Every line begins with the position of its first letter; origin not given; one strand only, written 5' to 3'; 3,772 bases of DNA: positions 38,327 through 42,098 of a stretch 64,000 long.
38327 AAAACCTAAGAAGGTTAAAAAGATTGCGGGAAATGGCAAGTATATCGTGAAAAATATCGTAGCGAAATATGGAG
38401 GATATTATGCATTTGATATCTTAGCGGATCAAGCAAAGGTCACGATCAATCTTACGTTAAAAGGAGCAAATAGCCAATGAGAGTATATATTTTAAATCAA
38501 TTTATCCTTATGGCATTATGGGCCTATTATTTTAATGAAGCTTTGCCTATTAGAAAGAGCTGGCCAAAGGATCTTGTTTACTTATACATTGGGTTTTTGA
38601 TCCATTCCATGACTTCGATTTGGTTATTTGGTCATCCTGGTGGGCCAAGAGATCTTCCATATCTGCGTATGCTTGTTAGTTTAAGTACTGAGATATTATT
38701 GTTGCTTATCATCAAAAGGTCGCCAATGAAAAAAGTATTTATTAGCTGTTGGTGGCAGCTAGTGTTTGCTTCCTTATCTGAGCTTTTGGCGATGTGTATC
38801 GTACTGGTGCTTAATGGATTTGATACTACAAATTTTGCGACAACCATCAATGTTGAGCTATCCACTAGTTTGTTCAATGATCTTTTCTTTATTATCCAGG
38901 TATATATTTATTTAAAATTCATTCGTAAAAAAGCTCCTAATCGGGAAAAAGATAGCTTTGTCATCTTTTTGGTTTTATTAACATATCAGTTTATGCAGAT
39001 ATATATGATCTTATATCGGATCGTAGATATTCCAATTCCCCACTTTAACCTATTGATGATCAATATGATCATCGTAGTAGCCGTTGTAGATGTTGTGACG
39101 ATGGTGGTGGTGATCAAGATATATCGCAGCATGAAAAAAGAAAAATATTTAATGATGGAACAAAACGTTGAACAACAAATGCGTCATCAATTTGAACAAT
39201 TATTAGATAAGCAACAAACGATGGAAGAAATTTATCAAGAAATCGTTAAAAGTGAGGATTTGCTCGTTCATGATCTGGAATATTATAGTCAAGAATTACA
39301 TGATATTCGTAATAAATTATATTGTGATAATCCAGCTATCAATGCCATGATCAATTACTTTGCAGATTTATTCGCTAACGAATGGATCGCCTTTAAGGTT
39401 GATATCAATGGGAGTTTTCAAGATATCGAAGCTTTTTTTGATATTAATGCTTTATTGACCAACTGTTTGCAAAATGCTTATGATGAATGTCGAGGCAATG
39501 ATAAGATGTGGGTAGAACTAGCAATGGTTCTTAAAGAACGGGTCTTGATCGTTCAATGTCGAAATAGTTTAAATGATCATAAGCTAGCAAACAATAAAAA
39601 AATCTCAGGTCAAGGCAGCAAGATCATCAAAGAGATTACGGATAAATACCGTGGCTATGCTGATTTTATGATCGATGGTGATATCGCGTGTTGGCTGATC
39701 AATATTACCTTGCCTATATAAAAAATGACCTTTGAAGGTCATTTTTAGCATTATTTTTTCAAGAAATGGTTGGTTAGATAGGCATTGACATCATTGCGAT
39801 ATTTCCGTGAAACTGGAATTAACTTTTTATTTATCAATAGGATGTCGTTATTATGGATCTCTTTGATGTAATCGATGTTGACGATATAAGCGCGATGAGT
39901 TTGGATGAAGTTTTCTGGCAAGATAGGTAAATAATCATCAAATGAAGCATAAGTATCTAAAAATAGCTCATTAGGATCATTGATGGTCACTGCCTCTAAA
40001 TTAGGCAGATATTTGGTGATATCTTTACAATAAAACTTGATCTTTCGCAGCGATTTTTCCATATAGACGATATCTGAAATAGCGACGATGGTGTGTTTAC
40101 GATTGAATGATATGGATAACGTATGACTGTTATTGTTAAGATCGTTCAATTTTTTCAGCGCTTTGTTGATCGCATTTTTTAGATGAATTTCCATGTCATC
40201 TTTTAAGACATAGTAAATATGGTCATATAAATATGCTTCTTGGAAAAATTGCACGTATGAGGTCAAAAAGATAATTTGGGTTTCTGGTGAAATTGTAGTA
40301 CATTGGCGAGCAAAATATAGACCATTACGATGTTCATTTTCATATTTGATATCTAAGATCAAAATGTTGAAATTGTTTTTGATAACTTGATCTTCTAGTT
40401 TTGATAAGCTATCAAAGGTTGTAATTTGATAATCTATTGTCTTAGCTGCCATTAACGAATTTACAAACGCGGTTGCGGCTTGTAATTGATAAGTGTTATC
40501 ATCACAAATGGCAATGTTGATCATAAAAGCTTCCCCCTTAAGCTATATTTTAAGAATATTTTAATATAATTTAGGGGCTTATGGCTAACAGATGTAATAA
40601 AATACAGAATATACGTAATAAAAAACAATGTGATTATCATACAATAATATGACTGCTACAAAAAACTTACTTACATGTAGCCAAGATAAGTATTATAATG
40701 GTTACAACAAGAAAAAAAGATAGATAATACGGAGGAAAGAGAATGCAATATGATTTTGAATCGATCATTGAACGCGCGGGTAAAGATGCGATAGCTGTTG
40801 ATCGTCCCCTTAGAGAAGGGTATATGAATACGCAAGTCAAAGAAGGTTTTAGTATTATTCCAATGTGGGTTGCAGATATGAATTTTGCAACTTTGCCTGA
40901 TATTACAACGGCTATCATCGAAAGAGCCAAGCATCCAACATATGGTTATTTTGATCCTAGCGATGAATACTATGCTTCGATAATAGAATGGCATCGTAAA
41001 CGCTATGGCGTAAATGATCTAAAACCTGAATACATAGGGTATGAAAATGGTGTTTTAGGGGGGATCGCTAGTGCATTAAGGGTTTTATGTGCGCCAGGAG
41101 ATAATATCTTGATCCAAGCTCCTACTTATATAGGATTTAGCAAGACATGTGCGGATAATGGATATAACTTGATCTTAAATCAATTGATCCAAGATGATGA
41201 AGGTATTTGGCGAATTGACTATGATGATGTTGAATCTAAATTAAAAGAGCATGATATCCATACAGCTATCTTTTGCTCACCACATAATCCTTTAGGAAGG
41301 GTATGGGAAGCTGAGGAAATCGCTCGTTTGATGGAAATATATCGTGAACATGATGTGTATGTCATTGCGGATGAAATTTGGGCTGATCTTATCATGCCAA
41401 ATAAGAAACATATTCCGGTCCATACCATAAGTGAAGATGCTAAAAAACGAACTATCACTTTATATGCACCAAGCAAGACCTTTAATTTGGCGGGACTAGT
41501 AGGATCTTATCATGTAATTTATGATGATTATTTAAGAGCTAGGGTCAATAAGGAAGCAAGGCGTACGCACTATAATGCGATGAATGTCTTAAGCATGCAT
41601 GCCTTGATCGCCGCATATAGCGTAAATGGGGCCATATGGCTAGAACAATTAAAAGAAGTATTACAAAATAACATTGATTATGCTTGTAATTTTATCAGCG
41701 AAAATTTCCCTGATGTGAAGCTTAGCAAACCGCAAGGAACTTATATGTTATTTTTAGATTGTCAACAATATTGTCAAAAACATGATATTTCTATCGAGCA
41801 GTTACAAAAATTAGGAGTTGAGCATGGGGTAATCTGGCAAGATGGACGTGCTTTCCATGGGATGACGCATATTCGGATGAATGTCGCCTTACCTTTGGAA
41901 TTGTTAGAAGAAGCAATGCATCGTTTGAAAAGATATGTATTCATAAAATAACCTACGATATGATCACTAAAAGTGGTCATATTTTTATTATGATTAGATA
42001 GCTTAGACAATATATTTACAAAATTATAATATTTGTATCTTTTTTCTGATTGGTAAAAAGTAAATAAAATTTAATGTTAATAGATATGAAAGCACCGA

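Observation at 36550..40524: Three tandem, translationally coupled AgrC-like sensor paralogs with complementary defects, convergent with one LytTR regulator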

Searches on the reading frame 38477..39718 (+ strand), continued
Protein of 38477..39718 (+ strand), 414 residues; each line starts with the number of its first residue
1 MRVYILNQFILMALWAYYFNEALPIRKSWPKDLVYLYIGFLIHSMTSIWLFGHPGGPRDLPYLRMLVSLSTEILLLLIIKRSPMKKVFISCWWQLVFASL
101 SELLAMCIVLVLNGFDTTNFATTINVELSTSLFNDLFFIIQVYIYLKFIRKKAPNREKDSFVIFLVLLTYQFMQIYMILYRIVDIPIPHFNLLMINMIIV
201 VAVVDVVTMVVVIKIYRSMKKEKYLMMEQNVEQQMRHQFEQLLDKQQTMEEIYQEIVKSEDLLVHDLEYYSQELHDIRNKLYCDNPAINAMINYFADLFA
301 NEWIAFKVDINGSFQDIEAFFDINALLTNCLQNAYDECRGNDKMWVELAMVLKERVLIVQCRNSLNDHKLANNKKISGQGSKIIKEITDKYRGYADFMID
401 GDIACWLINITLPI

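Call 79: predict_structure(alignment_id=A5)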
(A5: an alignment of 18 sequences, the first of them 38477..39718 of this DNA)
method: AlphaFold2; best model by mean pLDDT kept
length: 414 residues; sequences in the alignment: 18
mean_pLDDT: 79.4   pTM: 0.47
mean pLDDT of the five models: 79.4, 78.3, 77.8, 76.1, 75.2
residues with pLDDT >= 90: 78; 70-90: 250; 50-70: 78; < 50: 8
segments of 3 or more residues with pLDDT < 50: 372-374
pLDDT, mean of each block of 10 residues (from residue 1): 81 92 91 96 90 79 86 95 92 88 83 77 74 85 80 61 72 66 58 75 79 77 71 67 68 71 70 65 79 85 87 79 85 82 86 89 77 54 87 88 89 78
secondary structure, 60 per line:
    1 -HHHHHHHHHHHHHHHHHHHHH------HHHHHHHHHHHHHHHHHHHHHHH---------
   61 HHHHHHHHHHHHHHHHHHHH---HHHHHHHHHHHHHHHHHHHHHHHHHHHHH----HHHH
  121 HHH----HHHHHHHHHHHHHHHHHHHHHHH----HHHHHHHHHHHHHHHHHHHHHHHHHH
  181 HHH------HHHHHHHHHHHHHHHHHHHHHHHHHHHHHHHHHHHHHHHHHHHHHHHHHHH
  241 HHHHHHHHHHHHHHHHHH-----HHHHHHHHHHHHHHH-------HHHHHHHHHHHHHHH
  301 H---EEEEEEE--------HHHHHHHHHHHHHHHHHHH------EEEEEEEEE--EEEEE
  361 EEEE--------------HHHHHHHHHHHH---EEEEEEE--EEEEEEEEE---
elements in order: H2-22 H29-51 H61-80 H84-112 H117-123 H128-150 H155-183 H190-258 H264-278 H286-301 E305-311 H320-338 E345-353 E356-364 H379-390 E394-400 E403-411
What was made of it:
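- On HPK10 / AgrC-type histidine kinase (applied to p2 and p3): The AF2 model of p3 shows seven long helices before residue 215 (call 79).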

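Call 83: fold_search(model_id=the predicted structure, library=pdb)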
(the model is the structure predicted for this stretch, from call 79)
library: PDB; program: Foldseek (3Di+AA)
matches with E <= 10: 808; with E <= 0.001: 230
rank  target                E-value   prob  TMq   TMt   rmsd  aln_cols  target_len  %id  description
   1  6e95_A                4.6e-09  1.00  0.30  0.50   9.5       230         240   15  Chimeric structure of Saccharomyces cerevisiae GCN4 leucine zipper fused to Staphylococcus aureus AgrC cytoplasmic his (released 2019-02-27)
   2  6e52_A                4.9e-09  1.00  0.30  0.50   9.4       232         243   15  Chimeric structure of Saccharomyces cerevisiae GCN4 leucine zipper fused to Staphylococcus aureus AgrC cytoplasmic his (released 2019-02-27)
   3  6e52_B                9.7e-08  1.00  0.28  0.47   7.3       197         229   14  Chimeric structure of Saccharomyces cerevisiae GCN4 leucine zipper fused to Staphylococcus aureus AgrC cytoplasmic his (released 2019-02-27)
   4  4bxi                  2.3e-07  1.00  0.27  0.71   3.3       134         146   18  Crystal structure of ATP binding domain of AgrC from Staphylococcus aureus (released 2014-06-04)
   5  7cch                  4.1e-07  1.00  0.25  0.50  13.3       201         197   11  Acinetobacter baumannii histidine kinase AdeS (released 2021-06-23)
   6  3a0t                  5.7e-07  1.00  0.27  0.68   4.6       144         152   15  Catalytic domain of histidine kinase ThkA (TM1359) in complex with ADP and Mg ion (trigonal) (released 2009-10-20)
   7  3cgz_B                6.7e-07  1.00  0.25  0.68   5.8       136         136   17  Crystal Structure of Salmonella Sensor Kinase PhoQ catalytic domain (released 2008-05-13)
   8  8g3a_D                1.1e-06  1.00  0.27  0.33  19.0       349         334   12  BceAB-S nucleotide free TM state 1 (released 2023-06-21)
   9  3a0y_B                1.2e-06  1.00  0.26  0.66   4.2       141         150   16  Catalytic domain of histidine kinase ThkA (TM1359) (nucleotide free form 3: 1,2-propanediol, orthorombic) (released 2009-10-20)
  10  6rh0_B                1.2e-06  1.00  0.27  0.46  11.3       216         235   16  Revisiting pH-gated conformational switch. Complex HK853-RR468 pH 5.5 (released 2020-02-19)
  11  9eut_A                1.2e-06  1.00  0.25  0.15  28.8       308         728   10  Cryo-EM structure of the full-length Pseudomonas aeruginosa bacteriophytochrome in its Pr state (released 2024-09-04)
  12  3a0z_A                1.9e-06  1.00  0.26  0.67   4.3       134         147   17  Catalytic domain of histidine kinase ThkA (TM1359) (nucleotide free form 4: isopropanol, orthorombic) (released 2009-10-20)
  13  3a0z_B                1.9e-06  1.00  0.26  0.68   5.2       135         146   16  Catalytic domain of histidine kinase ThkA (TM1359) (nucleotide free form 4: isopropanol, orthorombic) (released 2009-10-20)
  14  6rgz_A                1.9e-06  1.00  0.27  0.45  11.0       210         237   14  Revisiting pH-gated conformational switch. Complex HK853-RR468 pH 6.5 (released 2020-02-19)
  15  3a0x                  2.0e-06  1.00  0.27  0.69   5.1       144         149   16  Catalytic domain of histidine kinase ThkA (TM1359) (nucleotide free form 1: ammomium phosphate, monoclinic) (released 2009-10-20)
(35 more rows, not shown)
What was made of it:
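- On HPK10 / AgrC-type histidine kinase (applied to p2 and p3): The fold matches AgrC CA domain 4BXI with TM 0.71 (call 83).
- The best PDB fold matches are AgrC (calls 79, 83).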

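Call 85: find_encoding_contigs(protein=P0025, flank=4000, max_places=3)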
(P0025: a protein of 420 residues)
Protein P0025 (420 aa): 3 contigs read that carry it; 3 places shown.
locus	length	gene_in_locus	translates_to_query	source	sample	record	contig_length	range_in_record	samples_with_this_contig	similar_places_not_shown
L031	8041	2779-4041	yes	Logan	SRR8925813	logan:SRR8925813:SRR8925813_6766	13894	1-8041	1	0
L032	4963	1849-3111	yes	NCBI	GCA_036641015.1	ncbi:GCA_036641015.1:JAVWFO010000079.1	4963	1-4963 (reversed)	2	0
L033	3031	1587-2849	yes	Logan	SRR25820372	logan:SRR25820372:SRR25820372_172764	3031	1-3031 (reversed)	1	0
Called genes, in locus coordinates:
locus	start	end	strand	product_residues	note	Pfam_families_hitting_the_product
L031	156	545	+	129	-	-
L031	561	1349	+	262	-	-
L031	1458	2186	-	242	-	PF00072:Response_reg, PF04397:LytTR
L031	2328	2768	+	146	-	-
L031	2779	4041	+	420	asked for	PF14501:HATPase_c_5 (faint)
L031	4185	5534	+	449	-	PF13173:AAA_14, PF13635:DUF4143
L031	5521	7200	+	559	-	-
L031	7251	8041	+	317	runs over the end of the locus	PF00535:Glycos_transf_2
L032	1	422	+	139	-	?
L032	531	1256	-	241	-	PF00072:Response_reg, PF04397:LytTR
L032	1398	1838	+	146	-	-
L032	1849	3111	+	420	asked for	PF14501:HATPase_c_5 (faint)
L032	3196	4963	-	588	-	?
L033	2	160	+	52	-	?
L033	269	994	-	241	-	PF00072:Response_reg, PF04397:LytTR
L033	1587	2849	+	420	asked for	PF14501:HATPase_c_5 (faint)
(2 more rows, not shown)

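Call 86: find_encoding_contigs(protein=P0035, flank=4000, max_places=3)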
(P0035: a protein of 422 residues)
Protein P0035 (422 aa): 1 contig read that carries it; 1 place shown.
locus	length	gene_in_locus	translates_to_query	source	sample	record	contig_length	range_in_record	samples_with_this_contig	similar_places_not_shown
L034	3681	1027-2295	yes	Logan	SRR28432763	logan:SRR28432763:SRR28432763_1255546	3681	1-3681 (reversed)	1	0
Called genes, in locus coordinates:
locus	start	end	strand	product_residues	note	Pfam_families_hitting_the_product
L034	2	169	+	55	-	?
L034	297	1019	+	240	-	PF00072:Response_reg, PF04397:LytTR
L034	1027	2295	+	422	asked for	PF14501:HATPase_c_5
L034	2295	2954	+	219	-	-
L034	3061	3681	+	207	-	?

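Call 97: search_protein_families(library=pfam, proteins=[L022:5759-6877:+, L031:2328-2765:+, L034:2295-2951:+, L017:8686-9141:+], max_evalue=0.01)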
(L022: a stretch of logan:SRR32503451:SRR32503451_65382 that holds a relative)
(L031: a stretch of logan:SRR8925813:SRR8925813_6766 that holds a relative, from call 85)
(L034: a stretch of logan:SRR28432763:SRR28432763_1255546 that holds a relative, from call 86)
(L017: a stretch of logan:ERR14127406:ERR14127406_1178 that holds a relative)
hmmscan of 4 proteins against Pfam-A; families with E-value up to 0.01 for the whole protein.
L022:5759-6877:+ (373 aa): 0 families

L031:2328-2765:+ (146 aa): 2 families
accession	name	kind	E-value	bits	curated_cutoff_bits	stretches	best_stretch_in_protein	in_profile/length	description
PF14689.11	SPOB_a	-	0.00084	19.4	28.1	1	93-138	6-51/62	Sensor_kinase_SpoOB-type, alpha-helical domain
PF06105.17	Aph-1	-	0.00086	19.2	25.6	1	19-106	9-94/231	Aph-1 protein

L034:2295-2951:+ (219 aa): 1 family
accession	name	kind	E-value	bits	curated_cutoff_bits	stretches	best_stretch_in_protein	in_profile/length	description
PF14689.11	SPOB_a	-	0.0027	17.7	28.1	1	89-136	13-60/62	Sensor_kinase_SpoOB-type, alpha-helical domain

L017:8686-9141:+ (152 aa): 0 families
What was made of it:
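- Closest known: Spo0B phosphotransferase of Bacillus subtilis. Same: Distant p1 analogues give weak SPOB_a hits (call 97).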

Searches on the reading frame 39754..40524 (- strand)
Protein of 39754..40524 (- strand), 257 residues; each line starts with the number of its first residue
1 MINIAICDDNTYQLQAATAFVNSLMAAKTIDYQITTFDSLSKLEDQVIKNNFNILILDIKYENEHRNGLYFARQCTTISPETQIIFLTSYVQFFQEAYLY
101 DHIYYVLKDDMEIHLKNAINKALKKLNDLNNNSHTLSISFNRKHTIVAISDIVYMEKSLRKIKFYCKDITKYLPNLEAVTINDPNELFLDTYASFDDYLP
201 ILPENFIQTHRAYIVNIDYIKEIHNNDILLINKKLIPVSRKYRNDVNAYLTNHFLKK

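Call 3: search_protein_families(library=pfam, proteins=[window:39754-40524:-], max_evalue=1)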
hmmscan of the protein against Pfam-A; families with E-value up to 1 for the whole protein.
window:39754-40524:- (257 aa): 3 families
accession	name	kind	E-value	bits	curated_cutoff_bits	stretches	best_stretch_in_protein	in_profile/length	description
PF04397.21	LytTR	-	2.1e-12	47.5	22.6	1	191-250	32-97/98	LytTr DNA-binding domain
PF00072.30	Response_reg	-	4.6e-07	30.4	30.2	1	4-119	1-110/111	Response regulator receiver domain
PF08679.17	DsrD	-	0.043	14.5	24.2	1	156-180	11-35/65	Dissimilatory sulfite reductase D (DsrD)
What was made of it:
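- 39751..40524 (-): Response regulator with a REC domain (D8, D9, acceptor D58, T, K) and a LytTR DNA-binding domain. Pfam Response_reg plus LytTR (call 3).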

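Call 4: search_protein_families(library=ncbifam, proteins=[window:39754-40524:-], max_evalue=1)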
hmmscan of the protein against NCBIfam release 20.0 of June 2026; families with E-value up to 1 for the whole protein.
window:39754-40524:- (257 aa): 8 families
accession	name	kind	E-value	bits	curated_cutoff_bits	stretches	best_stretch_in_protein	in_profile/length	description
NF010684.1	PRK14084.1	equivalog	2.3e-09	37.4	375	1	34-242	29-244/254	response regulator transcription factor LytR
NF008677.0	PRK11697.1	equivalog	4.6e-07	29.4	246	1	1-248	1-233/238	two-component system response regulator BtsR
NF046022.1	RespRegCpdRBruc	equivalog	5.4e-05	23.2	180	1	28-91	22-83/120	cell cycle two-component system response regulator CpdR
TIGR03787.1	marine_sort_RR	equivalog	0.00032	20.3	335.7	1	26-94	19-87/227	proteobacterial dedicated sortase system response regulator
NF051850.1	RespRegRprY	equivalog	0.0028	17.1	370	1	24-89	23-84/234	response regulator transcription factor RprY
NF040542.1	rSAM_RCCLKC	equivalog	0.0052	16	450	1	11-143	10-139/423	arsinothricin biosynthesis radical SAM protein ArsL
TIGR01818.1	ntrC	equivalog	0.025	13.4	558.6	1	26-93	17-82/463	nitrogen regulation protein NR(I)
NF040546.1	rSAM_CUAEP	equivalog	0.08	11.6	500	1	28-126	24-122/468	CUAEP/CCAEP-tail radical SAM (seleno)protein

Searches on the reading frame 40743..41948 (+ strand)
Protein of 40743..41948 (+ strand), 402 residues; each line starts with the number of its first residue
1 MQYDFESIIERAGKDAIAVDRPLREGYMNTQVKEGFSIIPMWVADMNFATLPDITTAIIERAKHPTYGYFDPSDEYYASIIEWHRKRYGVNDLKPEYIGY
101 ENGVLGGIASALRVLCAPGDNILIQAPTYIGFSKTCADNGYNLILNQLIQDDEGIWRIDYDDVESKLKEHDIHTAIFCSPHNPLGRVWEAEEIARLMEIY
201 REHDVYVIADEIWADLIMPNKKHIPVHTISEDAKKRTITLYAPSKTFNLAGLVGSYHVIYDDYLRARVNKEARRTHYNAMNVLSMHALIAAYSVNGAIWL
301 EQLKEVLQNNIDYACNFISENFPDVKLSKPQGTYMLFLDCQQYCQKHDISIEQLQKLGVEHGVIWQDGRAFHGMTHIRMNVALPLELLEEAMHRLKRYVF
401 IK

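Call 3: search_protein_families(library=pfam, proteins=[window:40743-41948:+], max_evalue=1)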
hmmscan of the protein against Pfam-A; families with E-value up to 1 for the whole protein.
window:40743-41948:+ (402 aa): 3 families
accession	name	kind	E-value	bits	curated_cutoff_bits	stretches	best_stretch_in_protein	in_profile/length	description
PF00155.27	Aminotran_1_2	-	8.4e-38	130.9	19.7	1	45-395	10-361/361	Aminotransferase class I and II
PF01212.27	Beta_elim_lyase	-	0.01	15.6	27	1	111-210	63-168/288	Beta-eliminating lyase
PF01053.26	Cys_Met_Meta_PP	-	0.08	11.9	27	1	107-214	79-177/381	Cys/Met metabolism PLP-dependent enzyme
